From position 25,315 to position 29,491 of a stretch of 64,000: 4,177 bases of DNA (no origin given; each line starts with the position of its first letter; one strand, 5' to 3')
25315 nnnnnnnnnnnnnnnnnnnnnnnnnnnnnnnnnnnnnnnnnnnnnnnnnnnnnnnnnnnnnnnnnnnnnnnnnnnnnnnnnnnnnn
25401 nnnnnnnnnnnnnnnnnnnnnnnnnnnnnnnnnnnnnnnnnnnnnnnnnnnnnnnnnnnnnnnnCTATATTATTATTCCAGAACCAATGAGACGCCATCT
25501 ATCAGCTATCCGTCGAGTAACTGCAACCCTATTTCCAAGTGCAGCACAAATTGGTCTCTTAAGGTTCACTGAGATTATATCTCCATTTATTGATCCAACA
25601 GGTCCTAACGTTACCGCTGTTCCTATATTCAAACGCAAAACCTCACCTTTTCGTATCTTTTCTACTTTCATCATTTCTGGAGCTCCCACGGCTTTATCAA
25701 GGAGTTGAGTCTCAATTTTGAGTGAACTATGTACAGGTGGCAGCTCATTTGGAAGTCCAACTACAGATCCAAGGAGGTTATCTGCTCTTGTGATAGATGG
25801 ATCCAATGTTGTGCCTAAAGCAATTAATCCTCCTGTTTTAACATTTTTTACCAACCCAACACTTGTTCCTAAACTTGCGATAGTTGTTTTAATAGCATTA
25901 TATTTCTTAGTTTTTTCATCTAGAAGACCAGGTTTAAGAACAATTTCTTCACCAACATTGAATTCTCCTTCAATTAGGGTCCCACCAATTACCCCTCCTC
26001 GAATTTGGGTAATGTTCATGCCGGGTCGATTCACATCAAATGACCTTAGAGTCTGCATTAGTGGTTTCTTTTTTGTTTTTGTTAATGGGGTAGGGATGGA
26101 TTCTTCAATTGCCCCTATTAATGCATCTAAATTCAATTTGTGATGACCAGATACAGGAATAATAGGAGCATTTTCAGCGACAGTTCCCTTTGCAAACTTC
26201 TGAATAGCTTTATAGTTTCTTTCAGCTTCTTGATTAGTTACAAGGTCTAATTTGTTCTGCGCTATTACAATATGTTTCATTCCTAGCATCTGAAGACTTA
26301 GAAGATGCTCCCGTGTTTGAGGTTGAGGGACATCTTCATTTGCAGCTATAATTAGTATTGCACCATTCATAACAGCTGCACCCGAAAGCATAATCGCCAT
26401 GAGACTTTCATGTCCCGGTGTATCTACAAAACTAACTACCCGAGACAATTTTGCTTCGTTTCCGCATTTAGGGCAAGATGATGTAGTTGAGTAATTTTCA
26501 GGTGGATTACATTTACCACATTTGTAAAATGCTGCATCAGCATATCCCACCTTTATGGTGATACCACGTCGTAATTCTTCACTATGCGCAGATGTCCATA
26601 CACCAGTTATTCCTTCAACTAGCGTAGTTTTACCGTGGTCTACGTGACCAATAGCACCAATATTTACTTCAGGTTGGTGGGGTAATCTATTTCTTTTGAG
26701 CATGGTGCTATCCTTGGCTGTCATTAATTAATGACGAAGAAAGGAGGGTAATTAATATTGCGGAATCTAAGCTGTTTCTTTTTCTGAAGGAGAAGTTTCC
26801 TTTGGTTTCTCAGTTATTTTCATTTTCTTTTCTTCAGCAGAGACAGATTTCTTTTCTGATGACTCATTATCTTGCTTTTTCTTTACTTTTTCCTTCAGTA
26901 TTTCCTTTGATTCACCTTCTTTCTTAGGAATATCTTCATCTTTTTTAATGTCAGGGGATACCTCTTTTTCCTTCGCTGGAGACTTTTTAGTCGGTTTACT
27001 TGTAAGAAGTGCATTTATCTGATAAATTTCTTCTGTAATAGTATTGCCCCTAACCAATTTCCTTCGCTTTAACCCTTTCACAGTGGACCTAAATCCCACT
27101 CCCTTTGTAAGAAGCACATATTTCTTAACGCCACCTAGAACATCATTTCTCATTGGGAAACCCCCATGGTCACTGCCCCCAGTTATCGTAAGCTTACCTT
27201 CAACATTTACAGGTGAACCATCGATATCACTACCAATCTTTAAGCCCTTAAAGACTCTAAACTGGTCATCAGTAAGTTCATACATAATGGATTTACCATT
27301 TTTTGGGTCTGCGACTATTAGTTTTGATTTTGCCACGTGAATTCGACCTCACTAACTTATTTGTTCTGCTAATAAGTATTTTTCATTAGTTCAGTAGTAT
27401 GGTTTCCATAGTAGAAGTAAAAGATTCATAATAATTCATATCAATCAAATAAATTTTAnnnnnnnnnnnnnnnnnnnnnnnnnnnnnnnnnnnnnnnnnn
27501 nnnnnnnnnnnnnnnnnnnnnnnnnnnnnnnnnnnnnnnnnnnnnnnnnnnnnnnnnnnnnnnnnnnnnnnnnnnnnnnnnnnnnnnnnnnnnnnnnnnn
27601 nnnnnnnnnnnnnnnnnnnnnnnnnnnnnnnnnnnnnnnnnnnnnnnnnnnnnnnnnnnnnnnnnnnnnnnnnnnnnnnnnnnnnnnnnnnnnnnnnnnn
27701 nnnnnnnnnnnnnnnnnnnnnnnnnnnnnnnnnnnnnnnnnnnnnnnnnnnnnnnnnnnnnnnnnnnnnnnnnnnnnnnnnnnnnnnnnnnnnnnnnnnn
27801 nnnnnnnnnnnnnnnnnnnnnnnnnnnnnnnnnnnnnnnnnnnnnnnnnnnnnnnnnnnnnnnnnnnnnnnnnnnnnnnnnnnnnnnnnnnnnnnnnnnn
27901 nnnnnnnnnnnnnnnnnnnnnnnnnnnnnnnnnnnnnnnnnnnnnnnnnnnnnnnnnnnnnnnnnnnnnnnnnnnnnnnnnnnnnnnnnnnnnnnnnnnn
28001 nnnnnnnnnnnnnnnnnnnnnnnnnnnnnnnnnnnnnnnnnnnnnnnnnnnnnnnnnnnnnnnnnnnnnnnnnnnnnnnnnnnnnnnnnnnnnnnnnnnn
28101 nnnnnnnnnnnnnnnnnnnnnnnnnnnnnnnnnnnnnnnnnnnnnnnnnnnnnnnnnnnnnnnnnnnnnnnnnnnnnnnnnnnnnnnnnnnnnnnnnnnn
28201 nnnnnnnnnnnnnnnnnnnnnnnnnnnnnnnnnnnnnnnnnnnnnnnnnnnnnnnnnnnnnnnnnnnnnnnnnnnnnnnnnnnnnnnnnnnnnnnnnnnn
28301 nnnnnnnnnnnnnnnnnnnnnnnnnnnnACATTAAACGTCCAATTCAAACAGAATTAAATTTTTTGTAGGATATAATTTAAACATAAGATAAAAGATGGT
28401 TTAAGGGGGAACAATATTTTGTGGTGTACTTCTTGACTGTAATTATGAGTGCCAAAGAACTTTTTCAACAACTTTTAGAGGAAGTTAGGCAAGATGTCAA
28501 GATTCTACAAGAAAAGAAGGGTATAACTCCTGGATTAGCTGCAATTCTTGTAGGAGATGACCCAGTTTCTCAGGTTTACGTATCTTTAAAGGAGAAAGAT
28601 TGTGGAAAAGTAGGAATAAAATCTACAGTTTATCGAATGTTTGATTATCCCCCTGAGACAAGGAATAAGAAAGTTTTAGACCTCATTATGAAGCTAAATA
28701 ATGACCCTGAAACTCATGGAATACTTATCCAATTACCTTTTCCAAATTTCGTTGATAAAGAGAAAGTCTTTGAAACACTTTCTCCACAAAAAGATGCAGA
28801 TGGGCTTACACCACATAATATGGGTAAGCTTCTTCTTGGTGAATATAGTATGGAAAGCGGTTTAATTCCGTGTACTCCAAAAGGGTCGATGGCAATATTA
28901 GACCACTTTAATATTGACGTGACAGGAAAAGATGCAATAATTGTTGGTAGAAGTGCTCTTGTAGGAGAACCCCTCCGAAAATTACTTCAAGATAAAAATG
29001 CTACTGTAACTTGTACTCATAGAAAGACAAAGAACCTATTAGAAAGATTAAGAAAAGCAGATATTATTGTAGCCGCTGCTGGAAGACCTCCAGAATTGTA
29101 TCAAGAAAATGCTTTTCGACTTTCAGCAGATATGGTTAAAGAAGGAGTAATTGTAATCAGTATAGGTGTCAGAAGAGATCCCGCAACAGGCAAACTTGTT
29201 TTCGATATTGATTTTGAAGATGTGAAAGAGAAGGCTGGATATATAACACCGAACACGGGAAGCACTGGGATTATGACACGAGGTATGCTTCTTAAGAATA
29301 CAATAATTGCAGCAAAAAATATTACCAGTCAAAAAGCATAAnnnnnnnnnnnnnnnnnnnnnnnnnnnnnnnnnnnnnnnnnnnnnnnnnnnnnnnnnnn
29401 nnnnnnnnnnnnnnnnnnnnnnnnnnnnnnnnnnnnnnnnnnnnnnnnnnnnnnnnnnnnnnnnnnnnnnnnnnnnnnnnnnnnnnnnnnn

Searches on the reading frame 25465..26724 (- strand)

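Call 55: search_protein_families(library=pfam, proteins=[window:25465-26724:-], max_evalue=0.00001)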
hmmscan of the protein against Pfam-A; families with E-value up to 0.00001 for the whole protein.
window:25465-26724:- (419 aa): 2 families
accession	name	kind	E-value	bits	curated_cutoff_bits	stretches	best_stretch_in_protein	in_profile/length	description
PF00009.33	GTP_EFTU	-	3.1e-32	112.1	26.5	1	20-211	4-187/188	Elongation factor Tu GTP binding domain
PF09173.17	eIF2_C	-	5.9e-29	100.5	22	1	334-418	2-86/86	Initiation factor eIF2 gamma, C terminal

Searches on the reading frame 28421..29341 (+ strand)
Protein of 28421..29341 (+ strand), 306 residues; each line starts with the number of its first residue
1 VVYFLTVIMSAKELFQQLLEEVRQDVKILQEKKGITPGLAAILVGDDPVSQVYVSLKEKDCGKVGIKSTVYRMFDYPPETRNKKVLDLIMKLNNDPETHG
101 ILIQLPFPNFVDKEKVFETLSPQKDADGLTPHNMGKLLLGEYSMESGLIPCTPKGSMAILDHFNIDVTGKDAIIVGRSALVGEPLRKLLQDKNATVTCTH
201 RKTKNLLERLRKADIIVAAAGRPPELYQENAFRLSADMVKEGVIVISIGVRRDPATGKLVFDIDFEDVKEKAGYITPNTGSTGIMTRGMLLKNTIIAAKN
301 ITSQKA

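Call 55: search_protein_families(library=pfam, proteins=[window:28421-29341:+], max_evalue=0.00001)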
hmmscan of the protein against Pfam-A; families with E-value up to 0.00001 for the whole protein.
window:28421-29341:+ (306 aa): 2 families
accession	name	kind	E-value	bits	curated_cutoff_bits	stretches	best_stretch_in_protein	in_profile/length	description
PF02882.25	THF_DHG_CYH_C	-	6.4e-49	165.8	27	1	131-300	2-158/160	Tetrahydrofolate dehydrogenase/cyclohydrolase, NAD(P)-binding domain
PF00763.28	THF_DHG_CYH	-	7.7e-34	116.9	32.8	1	10-127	2-115/115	Tetrahydrofolate dehydrogenase/cyclohydrolase, catalytic domain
